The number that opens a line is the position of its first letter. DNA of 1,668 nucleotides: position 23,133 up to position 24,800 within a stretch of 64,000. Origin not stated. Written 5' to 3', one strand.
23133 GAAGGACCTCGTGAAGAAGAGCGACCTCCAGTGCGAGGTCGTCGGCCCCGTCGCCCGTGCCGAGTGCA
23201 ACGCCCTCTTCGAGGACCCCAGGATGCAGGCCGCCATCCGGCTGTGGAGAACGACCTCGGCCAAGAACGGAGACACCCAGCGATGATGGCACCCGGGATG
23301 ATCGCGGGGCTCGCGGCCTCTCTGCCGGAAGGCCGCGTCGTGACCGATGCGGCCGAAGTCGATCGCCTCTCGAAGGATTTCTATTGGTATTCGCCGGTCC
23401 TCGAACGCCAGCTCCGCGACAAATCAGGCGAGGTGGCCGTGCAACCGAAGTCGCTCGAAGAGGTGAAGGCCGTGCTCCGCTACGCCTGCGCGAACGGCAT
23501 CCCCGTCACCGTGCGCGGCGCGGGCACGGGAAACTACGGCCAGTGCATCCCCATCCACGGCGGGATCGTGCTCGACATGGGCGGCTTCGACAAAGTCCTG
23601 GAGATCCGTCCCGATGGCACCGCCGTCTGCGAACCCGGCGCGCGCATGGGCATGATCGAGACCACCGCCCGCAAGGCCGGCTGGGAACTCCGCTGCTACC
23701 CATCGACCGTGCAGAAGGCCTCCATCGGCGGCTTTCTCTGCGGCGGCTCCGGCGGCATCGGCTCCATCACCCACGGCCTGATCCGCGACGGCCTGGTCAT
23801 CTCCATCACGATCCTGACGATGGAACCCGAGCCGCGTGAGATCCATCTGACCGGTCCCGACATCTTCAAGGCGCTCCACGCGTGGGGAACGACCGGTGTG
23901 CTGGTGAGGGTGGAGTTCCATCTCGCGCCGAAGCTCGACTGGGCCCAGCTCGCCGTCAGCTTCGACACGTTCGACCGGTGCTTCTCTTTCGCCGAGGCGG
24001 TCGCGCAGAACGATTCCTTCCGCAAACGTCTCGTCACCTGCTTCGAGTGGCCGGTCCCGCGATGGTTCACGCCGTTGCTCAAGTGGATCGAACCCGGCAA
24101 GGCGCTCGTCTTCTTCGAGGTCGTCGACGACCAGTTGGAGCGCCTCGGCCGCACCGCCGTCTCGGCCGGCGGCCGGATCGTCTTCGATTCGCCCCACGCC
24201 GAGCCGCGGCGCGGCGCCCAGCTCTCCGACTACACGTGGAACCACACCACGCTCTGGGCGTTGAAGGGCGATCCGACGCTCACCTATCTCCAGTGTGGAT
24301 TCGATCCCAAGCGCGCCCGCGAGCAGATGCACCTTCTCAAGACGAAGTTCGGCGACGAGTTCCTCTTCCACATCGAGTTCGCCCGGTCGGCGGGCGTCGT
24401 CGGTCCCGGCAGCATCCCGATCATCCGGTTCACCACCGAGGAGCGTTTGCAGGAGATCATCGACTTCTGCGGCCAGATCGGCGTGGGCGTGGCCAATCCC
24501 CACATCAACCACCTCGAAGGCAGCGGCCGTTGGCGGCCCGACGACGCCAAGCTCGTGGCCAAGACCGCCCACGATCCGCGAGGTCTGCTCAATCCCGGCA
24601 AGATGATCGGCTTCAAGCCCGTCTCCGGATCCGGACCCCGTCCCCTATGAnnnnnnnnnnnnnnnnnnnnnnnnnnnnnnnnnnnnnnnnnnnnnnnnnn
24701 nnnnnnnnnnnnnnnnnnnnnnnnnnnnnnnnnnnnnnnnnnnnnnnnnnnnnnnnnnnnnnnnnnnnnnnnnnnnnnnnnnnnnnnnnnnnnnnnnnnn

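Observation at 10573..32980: Self-contained TonB-dependent 'nitrogen-mining' locus: a full outer-membrane-to-cytoplasm import chain interleaved with many unrelated C-N hydrolases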

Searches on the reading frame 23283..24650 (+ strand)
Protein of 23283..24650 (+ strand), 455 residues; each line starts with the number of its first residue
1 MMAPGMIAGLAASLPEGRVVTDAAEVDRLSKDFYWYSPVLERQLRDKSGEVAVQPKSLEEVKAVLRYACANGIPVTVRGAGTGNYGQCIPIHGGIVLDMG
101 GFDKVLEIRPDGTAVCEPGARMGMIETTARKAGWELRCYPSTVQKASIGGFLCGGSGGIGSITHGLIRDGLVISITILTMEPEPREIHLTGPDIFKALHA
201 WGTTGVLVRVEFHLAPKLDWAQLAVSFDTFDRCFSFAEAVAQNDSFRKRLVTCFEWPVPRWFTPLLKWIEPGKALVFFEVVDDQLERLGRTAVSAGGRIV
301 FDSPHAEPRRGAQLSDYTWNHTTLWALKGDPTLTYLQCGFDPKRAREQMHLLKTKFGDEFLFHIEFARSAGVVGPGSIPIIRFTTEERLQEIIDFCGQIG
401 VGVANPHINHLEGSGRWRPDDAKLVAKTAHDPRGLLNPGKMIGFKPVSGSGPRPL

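Call 7: search_protein_families(library=pfam, proteins=[window:23283-24650:+], max_evalue=0.01)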
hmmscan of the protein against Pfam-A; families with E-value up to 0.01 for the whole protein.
window:23283-24650:+ (455 aa): 1 family
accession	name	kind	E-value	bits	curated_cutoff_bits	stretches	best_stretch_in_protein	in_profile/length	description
PF01565.28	FAD_binding_4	-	2.7e-29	102.1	26.4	1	51-171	3-123/139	FAD binding domain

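Call 9: search_protein_families(library=ncbifam, proteins=[window:23283-24650:+], max_evalue=0.001)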
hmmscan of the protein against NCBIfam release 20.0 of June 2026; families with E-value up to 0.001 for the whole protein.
window:23283-24650:+ (455 aa): 7 families
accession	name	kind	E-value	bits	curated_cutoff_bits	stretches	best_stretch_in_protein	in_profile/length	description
NF008408.0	PRK11230.1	equivalog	4.5e-21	74.9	897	1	52-231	59-245/499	glycolate oxidase subunit GlcD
TIGR00387.1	glcD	equivalog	1.1e-18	67.3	567.9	1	53-181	2-130/413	glycolate oxidase subunit GlcD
TIGR01678.1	FAD_lactone_ox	subfamily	9.6e-10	37.9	396.8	1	49-221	15-185/438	sugar 1,4-lactone oxidase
NF049975.1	2HglutDHaseYdiJ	equivalog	1.6e-07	29.5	1350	1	52-180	55-185/1018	D-2-hydroxyglutarate dehydrogenase YdiJ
NF053785.1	DcplphribOxDprE1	equivalog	2.7e-06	26.9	500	1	53-216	19-182/449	decaprenylphosphoryl-beta-D-ribose oxidase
NF008439.0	PRK11282.1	equivalog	3.4e-05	22.9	284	1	57-181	7-130/358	glycolate oxidase subunit GlcE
NF041226.1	BagK_FevA1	equivalog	0.00045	18.8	800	1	52-216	44-205/453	bagremycin/ferroverdin biosynthesis FAD-dependent oxygenase BagK/FevA1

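Call 12: find_homologous_proteins(query=window:23283-24650:+, max_evalue=1e-20)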
Query window:23283-24650:+ (455 aa): 7858 proteins with E <= 1e-20 among 8000 candidates; the best 120 are listed.
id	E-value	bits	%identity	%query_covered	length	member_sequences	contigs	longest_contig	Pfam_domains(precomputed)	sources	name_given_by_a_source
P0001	1.4e-283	959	88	100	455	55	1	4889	PF01565.29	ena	-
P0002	1.0e-226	771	73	96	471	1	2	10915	PF01565.29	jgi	jgi:FAD/FMN-containing dehydrogenase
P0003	3.4e-224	763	70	99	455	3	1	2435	PF01565.29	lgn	-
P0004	8.4e-224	762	72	98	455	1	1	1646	PF01565.29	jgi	-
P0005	6.9e-221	752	69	98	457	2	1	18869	PF01565.29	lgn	-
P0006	6.3e-219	746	70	98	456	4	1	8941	PF01565.29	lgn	-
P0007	4.0e-216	737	68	98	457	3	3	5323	PF01565.29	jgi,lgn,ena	-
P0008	1.2e-213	728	69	97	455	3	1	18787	PF01565.29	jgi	-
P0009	2.6e-213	727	68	98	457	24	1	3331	PF01565.29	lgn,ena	-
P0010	2.0e-211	721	67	99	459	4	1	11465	PF01565.29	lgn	-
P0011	1.1e-210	719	69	96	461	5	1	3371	PF01565.29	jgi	-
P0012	3.1e-210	717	68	97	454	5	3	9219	PF01565.29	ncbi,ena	-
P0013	7.2e-209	713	68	96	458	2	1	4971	PF01565.29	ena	-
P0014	9.4e-209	712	69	96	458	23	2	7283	PF01565.29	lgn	-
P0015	5.3e-208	710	68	96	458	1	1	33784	PF01565.29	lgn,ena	-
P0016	3.3e-204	697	65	97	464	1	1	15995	PF01565.29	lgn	-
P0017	1.2e-203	695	65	98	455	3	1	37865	PF01565.29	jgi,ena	-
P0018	1.6e-202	692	63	99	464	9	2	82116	PF01565.29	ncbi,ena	-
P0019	9.6e-202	689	66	97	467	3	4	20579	PF01565.29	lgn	-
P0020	1.7e-200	685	66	96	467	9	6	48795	PF01565.29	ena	-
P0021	6.8e-199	680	64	97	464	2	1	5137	PF01565.29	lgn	-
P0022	2.0e-197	675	63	97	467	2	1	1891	PF01565.29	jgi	jgi:FAD binding domain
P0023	3.0e-197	674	64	97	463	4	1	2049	PF01565.29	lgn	-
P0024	2.2e-196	671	64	99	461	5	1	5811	PF01565.29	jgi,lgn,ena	-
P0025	3.0e-196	671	63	97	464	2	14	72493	PF01565.29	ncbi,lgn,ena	-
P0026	9.9e-196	669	65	97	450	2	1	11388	PF01565.29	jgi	-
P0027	2.5e-194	665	61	100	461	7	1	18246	PF01565.29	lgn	-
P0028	6.2e-194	663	64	97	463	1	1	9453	PF01565.29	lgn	-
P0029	2.2e-193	662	63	97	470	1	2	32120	PF01565.29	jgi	jgi:FAD/FMN-containing dehydrogenase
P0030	2.6e-193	661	65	93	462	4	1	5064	PF01565.29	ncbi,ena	-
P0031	3.4e-193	661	62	98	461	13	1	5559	PF01565.29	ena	-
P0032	1.8e-191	655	61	100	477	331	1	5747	PF01565.29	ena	-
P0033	3.0e-191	655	62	97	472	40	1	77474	PF01565.29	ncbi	-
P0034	9.3e-191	653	61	97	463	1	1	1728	PF01565.29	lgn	-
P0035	2.1e-190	652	61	97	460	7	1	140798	PF01565.29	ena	-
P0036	2.1e-190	652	61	97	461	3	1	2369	PF01565.29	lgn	-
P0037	2.8e-190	651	60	97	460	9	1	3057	PF01565.29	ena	-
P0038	6.7e-190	650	63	97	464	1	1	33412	PF01565.29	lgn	-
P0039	6.5e-189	647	61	97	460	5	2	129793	PF01565.29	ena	-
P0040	5.5e-188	644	62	96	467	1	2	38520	PF01565.29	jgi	jgi:hypothetical protein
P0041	6.6e-188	644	61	99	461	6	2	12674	PF01565.29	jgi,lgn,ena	jgi:FAD/FMN-containing dehydrogenase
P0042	4.7e-187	641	62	97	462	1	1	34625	PF01565.29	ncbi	ncbi:MAG: FAD-binding oxidoreductase [Limisphaerales bacterium]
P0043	1.3e-186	639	60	100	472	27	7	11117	PF01565.29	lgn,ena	-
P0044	3.8e-185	634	59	99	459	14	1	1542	PF01565.29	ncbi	ncbi:MAG: FAD-binding oxidoreductase [Verrucomicrobiota bacterium]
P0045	2.3e-183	629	59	99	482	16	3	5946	PF01565.29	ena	-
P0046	4.6e-182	624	61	98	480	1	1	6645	PF01565.29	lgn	-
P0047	7.3e-178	610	58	98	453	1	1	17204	PF01565.29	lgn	-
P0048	1.4e-177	609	58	98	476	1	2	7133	PF01565.29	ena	-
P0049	2.1e-177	609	58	98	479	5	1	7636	PF01565.29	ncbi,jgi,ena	jgi:FAD/FMN-containing dehydrogenase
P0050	2.6e-177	609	60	97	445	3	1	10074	PF01565.29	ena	-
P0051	3.6e-176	605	59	97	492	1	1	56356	PF01565.29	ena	-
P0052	7.9e-175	600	57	98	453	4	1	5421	PF01565.29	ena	-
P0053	5.0e-174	598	58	96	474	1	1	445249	PF01565.29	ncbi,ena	-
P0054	8.3e-174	597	58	96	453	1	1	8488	PF01565.29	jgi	jgi:FAD/FMN-containing dehydrogenase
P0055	4.5e-173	595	58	98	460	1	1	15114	PF01565.29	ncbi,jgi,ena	jgi:FAD/FMN-containing dehydrogenase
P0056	1.3e-172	593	58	97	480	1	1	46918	PF01565.29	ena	-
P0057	2.7e-172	592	58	98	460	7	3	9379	PF01565.29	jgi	jgi:FAD/FMN-containing dehydrogenase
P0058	2.8e-172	592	59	96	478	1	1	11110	PF01565.29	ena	-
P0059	1.7e-171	589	58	96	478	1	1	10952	PF01565.29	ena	-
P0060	5.2e-171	588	56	98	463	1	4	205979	PF01565.29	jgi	jgi:FAD/FMN-containing dehydrogenase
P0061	6.7e-171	587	58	97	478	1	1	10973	PF01565.29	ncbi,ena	-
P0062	7.7e-171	587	56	97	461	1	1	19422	PF01565.29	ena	-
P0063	5.9e-170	584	59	96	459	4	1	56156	PF01565.29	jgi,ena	-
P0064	6.2e-170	584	57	97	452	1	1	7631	PF01565.29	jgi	-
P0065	1.0e-169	584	56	98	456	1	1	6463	PF01565.29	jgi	jgi:FAD/FMN-containing dehydrogenase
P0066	1.4e-169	583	56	98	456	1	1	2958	PF01565.29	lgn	-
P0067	1.5e-169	583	56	98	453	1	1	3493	PF01565.29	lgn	-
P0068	1.6e-169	583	57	97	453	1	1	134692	PF01565.29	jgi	jgi:FAD/FMN-containing dehydrogenase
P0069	1.9e-169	583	56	97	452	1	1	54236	PF01565.29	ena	-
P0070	2.0e-169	583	56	96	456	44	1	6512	PF01565.29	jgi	jgi:FAD/FMN-containing dehydrogenase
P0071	2.2e-169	582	57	97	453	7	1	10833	PF01565.29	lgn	-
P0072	2.2e-169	582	59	94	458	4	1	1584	PF01565.29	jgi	-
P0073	2.3e-169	582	56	98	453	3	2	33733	PF01565.29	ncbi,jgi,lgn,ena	-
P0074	2.5e-169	582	57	98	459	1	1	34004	PF01565.29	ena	-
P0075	2.5e-169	582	55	98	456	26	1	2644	PF01565.29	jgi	jgi:FAD binding domain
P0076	2.5e-169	582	58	97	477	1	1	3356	PF01565.29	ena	-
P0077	2.9e-169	582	56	97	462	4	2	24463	PF01565.29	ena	-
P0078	3.2e-169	582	56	96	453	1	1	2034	PF01565.29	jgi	-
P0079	3.5e-169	582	57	98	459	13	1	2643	PF01565.29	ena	-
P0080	3.7e-169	582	57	96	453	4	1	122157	PF01565.29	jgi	jgi:FAD/FMN-containing dehydrogenase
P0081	4.0e-169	582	58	95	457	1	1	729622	PF01565.29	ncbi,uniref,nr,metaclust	ncbi:FAD-binding oxidoreductase [Terracidiphilus gabretensis]|uniref:FAD-binding oxidoreductase n=1 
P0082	4.0e-169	582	58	94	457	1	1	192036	PF01565.29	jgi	jgi:FAD/FMN-containing dehydrogenase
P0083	4.1e-169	582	56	98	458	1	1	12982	PF01565.29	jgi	jgi:FAD/FMN-containing dehydrogenase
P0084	5.2e-169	581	57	97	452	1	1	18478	PF01565.29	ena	-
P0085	6.7e-169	581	57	98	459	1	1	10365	PF01565.29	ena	-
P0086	7.1e-169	581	56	96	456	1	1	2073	PF01565.29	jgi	jgi:FAD/FMN-containing dehydrogenase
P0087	8.3e-169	581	55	98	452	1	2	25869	PF01565.29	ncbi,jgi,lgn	-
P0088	8.5e-169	581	57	96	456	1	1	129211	PF01565.29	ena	-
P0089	9.2e-169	580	57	96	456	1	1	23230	PF01565.29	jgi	-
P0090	1.0e-168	580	57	96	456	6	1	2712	PF01565.29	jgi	jgi:FAD/FMN-containing dehydrogenase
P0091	1.1e-168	580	57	97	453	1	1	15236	PF01565.29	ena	-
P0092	1.3e-168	580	57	96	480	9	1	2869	PF01565.29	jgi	jgi:FAD/FMN-containing dehydrogenase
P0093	1.3e-168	580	57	97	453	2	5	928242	PF01565.29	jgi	jgi:FAD/FMN-containing dehydrogenase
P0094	1.4e-168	580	55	98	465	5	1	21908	PF01565.29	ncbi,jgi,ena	jgi:FAD/FMN-containing dehydrogenase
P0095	1.7e-168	579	56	97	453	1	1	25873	PF01565.29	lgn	-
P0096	2.0e-168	579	57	98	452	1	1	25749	PF01565.29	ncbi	ncbi:MAG: FAD-binding oxidoreductase [Terracidiphilus sp.]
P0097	2.1e-168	579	56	97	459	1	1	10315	PF01565.29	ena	-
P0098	2.4e-168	579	57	98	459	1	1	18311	PF01565.29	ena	-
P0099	2.8e-168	579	56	97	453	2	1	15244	PF01565.29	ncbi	ncbi:MAG: FAD-binding oxidoreductase [Terracidiphilus sp.]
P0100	3.0e-168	579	57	97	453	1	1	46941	PF01565.29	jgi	jgi:FAD/FMN-containing dehydrogenase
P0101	3.1e-168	579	56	97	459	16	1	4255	PF01565.29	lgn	-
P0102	3.2e-168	579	57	97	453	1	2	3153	PF01565.29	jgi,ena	jgi:FAD/FMN-containing dehydrogenase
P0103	3.9e-168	578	57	97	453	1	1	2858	PF01565.29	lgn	-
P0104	4.6e-168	578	57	97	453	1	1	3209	PF01565.29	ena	-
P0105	4.6e-168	578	57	96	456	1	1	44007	PF01565.29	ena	-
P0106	5.6e-168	578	57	97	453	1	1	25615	PF01565.29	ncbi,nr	ncbi:MAG TPA: FAD-binding oxidoreductase [Terracidiphilus sp.]|nr:FAD-binding oxidoreductase [Terrac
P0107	5.6e-168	578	57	98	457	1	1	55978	PF01565.29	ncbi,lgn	-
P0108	5.9e-168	578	56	94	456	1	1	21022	PF01565.29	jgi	jgi:FAD/FMN-containing dehydrogenase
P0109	1.1e-167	577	56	99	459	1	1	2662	PF01565.29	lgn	-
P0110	1.2e-167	577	56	97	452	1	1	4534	PF01565.29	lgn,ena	-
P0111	1.3e-167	577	55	96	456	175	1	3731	PF01565.29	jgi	jgi:FAD binding domain-containing protein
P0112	1.4e-167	577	57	97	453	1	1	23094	PF01565.29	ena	-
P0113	1.4e-167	576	57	97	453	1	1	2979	PF01565.29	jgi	jgi:FAD/FMN-containing dehydrogenase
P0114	1.4e-167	576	57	95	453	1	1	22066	PF01565.29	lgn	-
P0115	1.7e-167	576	57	97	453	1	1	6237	PF01565.29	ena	-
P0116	1.8e-167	576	57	96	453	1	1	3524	PF01565.29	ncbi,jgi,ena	jgi:FAD/FMN-containing dehydrogenase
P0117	1.9e-167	576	57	97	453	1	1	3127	PF01565.29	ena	-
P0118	1.9e-167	576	59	94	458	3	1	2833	PF01565.29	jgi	-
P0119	2.0e-167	576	56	96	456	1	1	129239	PF01565.29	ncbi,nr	ncbi:MAG TPA: FAD-binding oxidoreductase [Acidobacteriaceae bacterium]|nr:FAD-binding oxidoreductase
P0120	2.0e-167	576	56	96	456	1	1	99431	PF01565.29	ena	-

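Call 13: find_encoding_contigs(protein=P0081, flank=10000, max_places=2)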
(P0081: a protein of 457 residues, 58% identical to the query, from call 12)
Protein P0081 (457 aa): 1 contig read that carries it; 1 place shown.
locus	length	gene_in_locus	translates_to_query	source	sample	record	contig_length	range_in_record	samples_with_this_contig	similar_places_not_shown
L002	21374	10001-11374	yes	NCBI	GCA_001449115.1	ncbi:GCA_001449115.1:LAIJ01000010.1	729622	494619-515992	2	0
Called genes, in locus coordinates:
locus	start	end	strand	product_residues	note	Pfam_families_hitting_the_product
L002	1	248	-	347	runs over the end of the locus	PF02625:XdhC_CoxI, PF13478:XdhC_C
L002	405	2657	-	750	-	PF01315:Ald_Xan_dh_C, PF02738:MoCoBD_1, PF20256:MoCoBD_2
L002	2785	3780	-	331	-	PF00941:FAD_binding_5, PF03450:CO_deh_flav_C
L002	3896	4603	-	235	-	PF13085:Fer2_3 (weak), PF00111:Fer2, PF01799:Fer2_2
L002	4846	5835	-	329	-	PF00248:Aldo_ket_red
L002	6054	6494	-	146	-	PF00376:MerR, PF13411:MerR_1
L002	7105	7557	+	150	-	PF00383:dCMP_cyt_deam_1, PF14437:MafB19-deam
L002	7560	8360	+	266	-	PF07978:NIPSNAP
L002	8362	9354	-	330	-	PF09084:NMT1, PF12974:Phosphonate-bd (faint)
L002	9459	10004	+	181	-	PF00383:dCMP_cyt_deam_1, PF14437:MafB19-deam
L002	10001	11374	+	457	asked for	PF01565:FAD_binding_4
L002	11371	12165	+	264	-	PF02633:Creatininase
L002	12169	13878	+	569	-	PF02129:Peptidase_S15, PF08530:PepX_C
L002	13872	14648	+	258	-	PF00005:ABC_tran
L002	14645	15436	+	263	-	PF00528:BPD_transp_1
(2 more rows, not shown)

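Call 14: find_encoding_contigs(protein=P0018, flank=10000, max_places=2)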
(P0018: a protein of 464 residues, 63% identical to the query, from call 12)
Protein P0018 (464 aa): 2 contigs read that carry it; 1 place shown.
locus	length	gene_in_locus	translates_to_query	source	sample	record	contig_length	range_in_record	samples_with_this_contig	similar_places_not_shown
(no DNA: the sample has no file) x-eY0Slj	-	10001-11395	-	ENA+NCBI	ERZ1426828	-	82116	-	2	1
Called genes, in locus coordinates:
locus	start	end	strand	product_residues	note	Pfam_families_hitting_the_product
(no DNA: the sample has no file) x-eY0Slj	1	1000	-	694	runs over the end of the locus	PF00245:Alk_phosphatase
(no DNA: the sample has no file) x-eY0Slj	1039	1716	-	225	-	-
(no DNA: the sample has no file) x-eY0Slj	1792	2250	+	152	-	-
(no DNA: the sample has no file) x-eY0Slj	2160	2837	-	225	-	PF00814:TsaD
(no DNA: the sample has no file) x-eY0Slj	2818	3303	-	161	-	PF02367:TsaE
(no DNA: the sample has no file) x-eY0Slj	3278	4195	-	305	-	PF00586:AIRS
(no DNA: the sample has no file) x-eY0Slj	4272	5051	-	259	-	PF02517:Rce1-like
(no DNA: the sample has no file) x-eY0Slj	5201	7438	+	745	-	-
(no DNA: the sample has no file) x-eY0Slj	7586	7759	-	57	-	-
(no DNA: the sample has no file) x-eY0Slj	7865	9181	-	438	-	PF01425:Amidase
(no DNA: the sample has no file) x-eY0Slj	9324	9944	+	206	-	PF14437:MafB19-deam, PF00383:dCMP_cyt_deam_1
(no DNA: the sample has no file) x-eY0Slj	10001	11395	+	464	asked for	PF01565:FAD_binding_4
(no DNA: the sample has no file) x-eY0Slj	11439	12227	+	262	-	PF02633:Creatininase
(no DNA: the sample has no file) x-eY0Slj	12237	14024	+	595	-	PF02129:Peptidase_S15, PF12146:Hydrolase_4 (faint), PF08530:PepX_C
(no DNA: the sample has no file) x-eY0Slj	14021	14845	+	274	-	PF00005:ABC_tran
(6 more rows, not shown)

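Call 15: find_encoding_contigs(protein=P0035, flank=10000, max_places=2)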
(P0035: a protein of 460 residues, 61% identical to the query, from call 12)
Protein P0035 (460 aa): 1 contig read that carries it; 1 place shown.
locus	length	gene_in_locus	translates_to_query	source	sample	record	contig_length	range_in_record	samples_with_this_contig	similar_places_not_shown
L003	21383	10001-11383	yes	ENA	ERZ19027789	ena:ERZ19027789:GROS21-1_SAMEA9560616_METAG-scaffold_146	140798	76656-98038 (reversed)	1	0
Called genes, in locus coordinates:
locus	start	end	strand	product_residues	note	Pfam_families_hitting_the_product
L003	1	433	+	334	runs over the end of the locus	PF13431:TPR_17 (faint), PF13428:TPR_14 (faint), PF14559:TPR_19 (faint), PF13432:TPR_16 (faint), PF07719:TPR_2 (faint), PF13424:TPR_12 (faint), PF23914:TPR_CcmH_CycH (faint), PF13414:TPR_11 (weak), +2 more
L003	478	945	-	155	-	PF14588:YjgF_endoribonc, PF01042:Ribonuc_L-PSP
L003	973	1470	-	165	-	PF09933:DUF2165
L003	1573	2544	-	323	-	PF09084:NMT1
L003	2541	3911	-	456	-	PF01979:Amidohydro_1, PF07969:Amidohydro_3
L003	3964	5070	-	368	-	PF09084:NMT1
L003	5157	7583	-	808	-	PF07715:Plug, PF00593:TonB_dep_Rec_b-barrel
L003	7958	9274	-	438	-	PF01425:Amidase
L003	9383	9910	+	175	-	PF00383:dCMP_cyt_deam_1, PF14437:MafB19-deam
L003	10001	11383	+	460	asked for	PF01565:FAD_binding_4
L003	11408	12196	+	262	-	PF02633:Creatininase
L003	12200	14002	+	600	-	PF02129:Peptidase_S15, PF08530:PepX_C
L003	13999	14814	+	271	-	PF00005:ABC_tran, PF13304:AAA_21 (faint)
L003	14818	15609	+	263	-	PF00528:BPD_transp_1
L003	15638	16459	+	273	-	PF13030:DUF3891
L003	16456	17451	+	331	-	PF09084:NMT1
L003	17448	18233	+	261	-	-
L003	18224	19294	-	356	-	-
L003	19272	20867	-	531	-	PF00925:GTP_cyclohydro2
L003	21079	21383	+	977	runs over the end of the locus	PF07679:I-set (faint), PF13927:Ig_3 (faint), PF08811:DUF1800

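Call 21: find_related_loci(query=A1, collection=genome_contigs, flank=10000)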
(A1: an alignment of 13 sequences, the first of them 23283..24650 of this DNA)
Query A1 (455 aa) in genome_contigs; peptide patterns used: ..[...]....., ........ (x = any residue, [..] = any of these).
600 stretches matched a pattern (row limit reached: there are more); 589 encode a relative of the query (tblastn E <= 1e-3); the best 80 are kept; 80 distinct loci.
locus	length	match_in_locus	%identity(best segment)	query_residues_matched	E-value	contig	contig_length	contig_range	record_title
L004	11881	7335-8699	96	1-455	0e+0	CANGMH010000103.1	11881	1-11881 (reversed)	MAG: Verrucomicrobia bacterium isolate Jr-7aug17-240 genome assembly, contig: Jr-7aug17-C9120, whole genome shotgun sequ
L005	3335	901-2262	89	1-454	0e+0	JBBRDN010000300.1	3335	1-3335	MAG: Verrucomicrobiota bacterium isolate Co_metawrap_2452 Cmw_2452_k141_19369467_length_3335_cov_9.0000, whole genome sh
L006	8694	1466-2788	68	7-446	0e+0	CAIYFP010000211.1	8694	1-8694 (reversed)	MAG: uncultured Verrucomicrobia bacterium isolate LaPlata-b_bin-1236 genome assembly, contig: bin-1236:211/632, whole ge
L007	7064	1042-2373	64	2-444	0e+0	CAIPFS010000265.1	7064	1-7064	MAG: uncultured Verrucomicrobia bacterium isolate Umea1_bin-3761 genome assembly, contig: bin-3761:265/731, whole genome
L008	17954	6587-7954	62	2-452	0e+0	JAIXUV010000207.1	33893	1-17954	MAG: Verrucomicrobiales bacterium isolate D1_MAG_00042 pond_D1_MAG_00042_000000000217, whole genome shotgun sequence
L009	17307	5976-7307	63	2-444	0e+0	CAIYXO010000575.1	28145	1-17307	MAG: uncultured Verrucomicrobia bacterium isolate Loclat_bin-08919 genome assembly, contig: bin-08919:575/979, whole gen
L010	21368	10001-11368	62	2-452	0e+0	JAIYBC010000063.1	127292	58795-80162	MAG: Verrucomicrobiales bacterium isolate E1_MAG_00027 pond_E1_MAG_00027_000000000029, whole genome shotgun sequence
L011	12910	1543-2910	62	2-452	0e+0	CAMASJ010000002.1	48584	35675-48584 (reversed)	MAG: Akkermansia muciniphila isolate AE-24oct19-284 genome assembly, contig: AE-24oct19-C683, whole genome shotgun seque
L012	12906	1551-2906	60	2-452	0e+0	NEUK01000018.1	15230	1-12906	MAG: Spartobacteria bacterium AMD-G4 Spartobacteria-AMD-G4-C18, whole genome shotgun sequence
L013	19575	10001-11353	59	2-451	4e-175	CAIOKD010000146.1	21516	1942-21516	MAG: uncultured Verrucomicrobia bacterium isolate LaPlata_bin-0894 genome assembly, contig: bin-0894:146/337, whole geno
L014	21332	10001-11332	65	2-444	0e+0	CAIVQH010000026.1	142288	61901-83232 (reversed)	MAG: uncultured Verrucomicrobia bacterium isolate Umea2_bin-2232 genome assembly, contig: bin-2232:26/60, whole genome s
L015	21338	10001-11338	56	2-444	4e-160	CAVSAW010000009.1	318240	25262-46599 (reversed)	MAG: uncultured Acidobacteriota bacterium isolate MFD05512.bin.2.153 genome assembly, contig: contig_2888, whole genome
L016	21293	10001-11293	56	17-445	3e-157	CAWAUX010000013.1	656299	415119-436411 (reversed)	MAG: uncultured Acidobacteriaceae bacterium isolate MFD09495.bin.2.51 genome assembly, contig: contig_6023, whole genome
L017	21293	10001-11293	56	17-445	2e-157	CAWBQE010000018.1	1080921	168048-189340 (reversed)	MAG: uncultured Acidobacteriaceae bacterium isolate MFD04463.bin.2.79 genome assembly, contig: contig_4970, whole genome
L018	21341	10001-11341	57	2-445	2e-157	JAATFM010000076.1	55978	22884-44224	MAG: Acidobacteriales bacterium isolate bin_225 k141_1996455, whole genome shotgun sequence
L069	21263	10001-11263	48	19-441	2e-116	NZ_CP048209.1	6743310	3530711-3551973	Paenibacillus lycopersici strain 12200R-189 chromosome, complete genome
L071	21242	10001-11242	47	28-442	2e-113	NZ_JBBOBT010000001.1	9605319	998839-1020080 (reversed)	Paenibacillus sp. FSL H7-0331 PS01954_SAMN29228821_1, whole genome shotgun sequence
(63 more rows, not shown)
